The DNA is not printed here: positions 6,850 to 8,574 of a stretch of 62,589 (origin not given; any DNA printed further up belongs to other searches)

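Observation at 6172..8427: TPR array fused to a nitrilase-superfamily (CN-hydrolase) domain inside a defence-type island: candidate single-protein sensor-effector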

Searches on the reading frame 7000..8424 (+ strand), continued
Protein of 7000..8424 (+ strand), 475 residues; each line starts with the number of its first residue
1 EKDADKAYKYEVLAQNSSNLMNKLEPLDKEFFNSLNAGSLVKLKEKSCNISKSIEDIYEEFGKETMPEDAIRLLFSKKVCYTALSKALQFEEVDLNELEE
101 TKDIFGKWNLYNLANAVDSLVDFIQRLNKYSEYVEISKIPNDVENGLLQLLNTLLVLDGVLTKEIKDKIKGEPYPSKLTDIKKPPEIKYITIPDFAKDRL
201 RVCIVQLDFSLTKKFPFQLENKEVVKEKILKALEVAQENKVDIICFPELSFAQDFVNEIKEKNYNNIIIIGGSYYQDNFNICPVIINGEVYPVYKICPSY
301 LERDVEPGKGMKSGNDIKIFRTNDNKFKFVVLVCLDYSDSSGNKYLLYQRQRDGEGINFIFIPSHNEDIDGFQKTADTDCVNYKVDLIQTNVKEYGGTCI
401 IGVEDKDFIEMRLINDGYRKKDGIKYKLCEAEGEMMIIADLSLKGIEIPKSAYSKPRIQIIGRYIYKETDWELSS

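Call 73: search_protein_families(library=padloc, proteins=[P0040], max_evalue=0.001)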
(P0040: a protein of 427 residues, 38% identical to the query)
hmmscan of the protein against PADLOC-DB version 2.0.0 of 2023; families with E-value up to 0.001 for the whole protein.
P0040 (427 aa): 3 families
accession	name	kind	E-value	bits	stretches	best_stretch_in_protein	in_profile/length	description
PDLC01989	CARF_m7--CARF_nitrilase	-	1.5e-38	130.6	1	137-403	178-436/457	-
PDLC03780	RT_UG5-nitrilase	-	1.6e-08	31.4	1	125-320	619-815/907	DRT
PDLC03804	RTasNitrilase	-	0.00051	17.2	0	176-342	158-336/397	DRT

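Call 75: find_encoding_contigs(protein=P0009, flank=6000, max_places=2)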
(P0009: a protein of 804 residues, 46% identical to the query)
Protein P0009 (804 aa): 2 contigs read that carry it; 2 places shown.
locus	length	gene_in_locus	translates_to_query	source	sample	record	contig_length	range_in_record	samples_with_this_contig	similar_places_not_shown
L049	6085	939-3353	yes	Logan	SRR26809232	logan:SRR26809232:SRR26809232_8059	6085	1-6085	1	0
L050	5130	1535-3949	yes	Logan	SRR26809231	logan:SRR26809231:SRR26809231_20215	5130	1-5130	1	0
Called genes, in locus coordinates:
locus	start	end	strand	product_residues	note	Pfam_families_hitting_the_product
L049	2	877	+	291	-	?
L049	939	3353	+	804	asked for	PF00515:TPR_1, PF07719:TPR_2 (weak), PF13181:TPR_8 (weak), PF13414:TPR_11 (weak), PF12895:ANAPC3, PF25063:ARM_TT21_C, PF00515:TPR_1, PF00515:TPR_1, +21 more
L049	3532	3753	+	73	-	-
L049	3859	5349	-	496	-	-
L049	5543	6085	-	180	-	?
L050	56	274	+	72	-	-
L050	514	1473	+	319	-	PF00579:tRNA-synt_1b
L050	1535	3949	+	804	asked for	PF00515:TPR_1, PF07719:TPR_2 (weak), PF13181:TPR_8 (weak), PF13414:TPR_11 (weak), PF12895:ANAPC3, PF25063:ARM_TT21_C, PF00515:TPR_1, PF00515:TPR_1, +21 more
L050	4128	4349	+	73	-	-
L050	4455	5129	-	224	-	?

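Call 76: find_encoding_contigs(protein=P0008, flank=6000, max_places=2)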
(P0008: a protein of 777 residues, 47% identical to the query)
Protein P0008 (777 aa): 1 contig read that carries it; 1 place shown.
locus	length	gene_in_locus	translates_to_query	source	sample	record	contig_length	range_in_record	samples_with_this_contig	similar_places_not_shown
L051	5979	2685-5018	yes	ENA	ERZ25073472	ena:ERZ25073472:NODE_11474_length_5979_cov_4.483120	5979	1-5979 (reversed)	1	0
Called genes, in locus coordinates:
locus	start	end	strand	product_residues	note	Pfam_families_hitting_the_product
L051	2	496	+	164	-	?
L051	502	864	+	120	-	-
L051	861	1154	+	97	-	-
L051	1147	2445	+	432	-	PF06508:QueC (faint)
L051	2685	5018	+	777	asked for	PF00515:TPR_1, PF13181:TPR_8 (weak), PF13414:TPR_11 (weak), PF00515:TPR_1 (weak), PF13431:TPR_17 (weak), PF00515:TPR_1 (weak), PF07719:TPR_2 (weak), PF13181:TPR_8 (weak), +12 more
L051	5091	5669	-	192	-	-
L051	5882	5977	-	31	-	?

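Call 77: find_encoding_contigs(protein=P0011, flank=6000, max_places=2)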
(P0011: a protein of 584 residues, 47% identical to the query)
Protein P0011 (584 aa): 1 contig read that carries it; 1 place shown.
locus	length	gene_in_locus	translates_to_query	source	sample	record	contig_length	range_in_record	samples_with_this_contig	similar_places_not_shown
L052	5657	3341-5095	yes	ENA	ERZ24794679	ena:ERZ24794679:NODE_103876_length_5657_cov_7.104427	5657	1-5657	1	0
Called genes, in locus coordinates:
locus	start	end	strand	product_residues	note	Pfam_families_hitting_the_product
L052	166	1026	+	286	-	PF00070:Pyr_redox (faint), PF01266:DAO (faint), PF03486:HI0933_like (faint), PF07992:Pyr_redox_2, PF13738:Pyr_redox_3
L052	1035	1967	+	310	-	-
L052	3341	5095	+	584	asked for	PF13371:TPR_9 (weak), PF13414:TPR_11 (weak), PF13431:TPR_17 (weak), PF00515:TPR_1, PF07719:TPR_2, PF13181:TPR_8 (weak), PF13424:TPR_12 (weak), PF13414:TPR_11, +6 more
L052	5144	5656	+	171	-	?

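Call 78: find_encoding_contigs(protein=P0028, flank=6000, max_places=2)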
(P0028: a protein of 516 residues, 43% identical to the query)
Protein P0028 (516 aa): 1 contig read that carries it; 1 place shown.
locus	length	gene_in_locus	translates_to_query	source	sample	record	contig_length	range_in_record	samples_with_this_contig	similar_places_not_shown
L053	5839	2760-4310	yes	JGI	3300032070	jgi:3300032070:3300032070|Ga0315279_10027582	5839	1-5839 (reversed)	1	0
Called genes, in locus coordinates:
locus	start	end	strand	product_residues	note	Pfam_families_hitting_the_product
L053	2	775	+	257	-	?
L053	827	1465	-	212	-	PF01694:Rhomboid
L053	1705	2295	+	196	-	PF01867:Cas_Cas1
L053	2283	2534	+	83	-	PF14022:DUF4238 (weak)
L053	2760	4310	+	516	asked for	PF00515:TPR_1, PF07719:TPR_2, PF12895:ANAPC3, PF13414:TPR_11, PF13432:TPR_16, PF00515:TPR_1, PF07719:TPR_2, PF13414:TPR_11, +45 more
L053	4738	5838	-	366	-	?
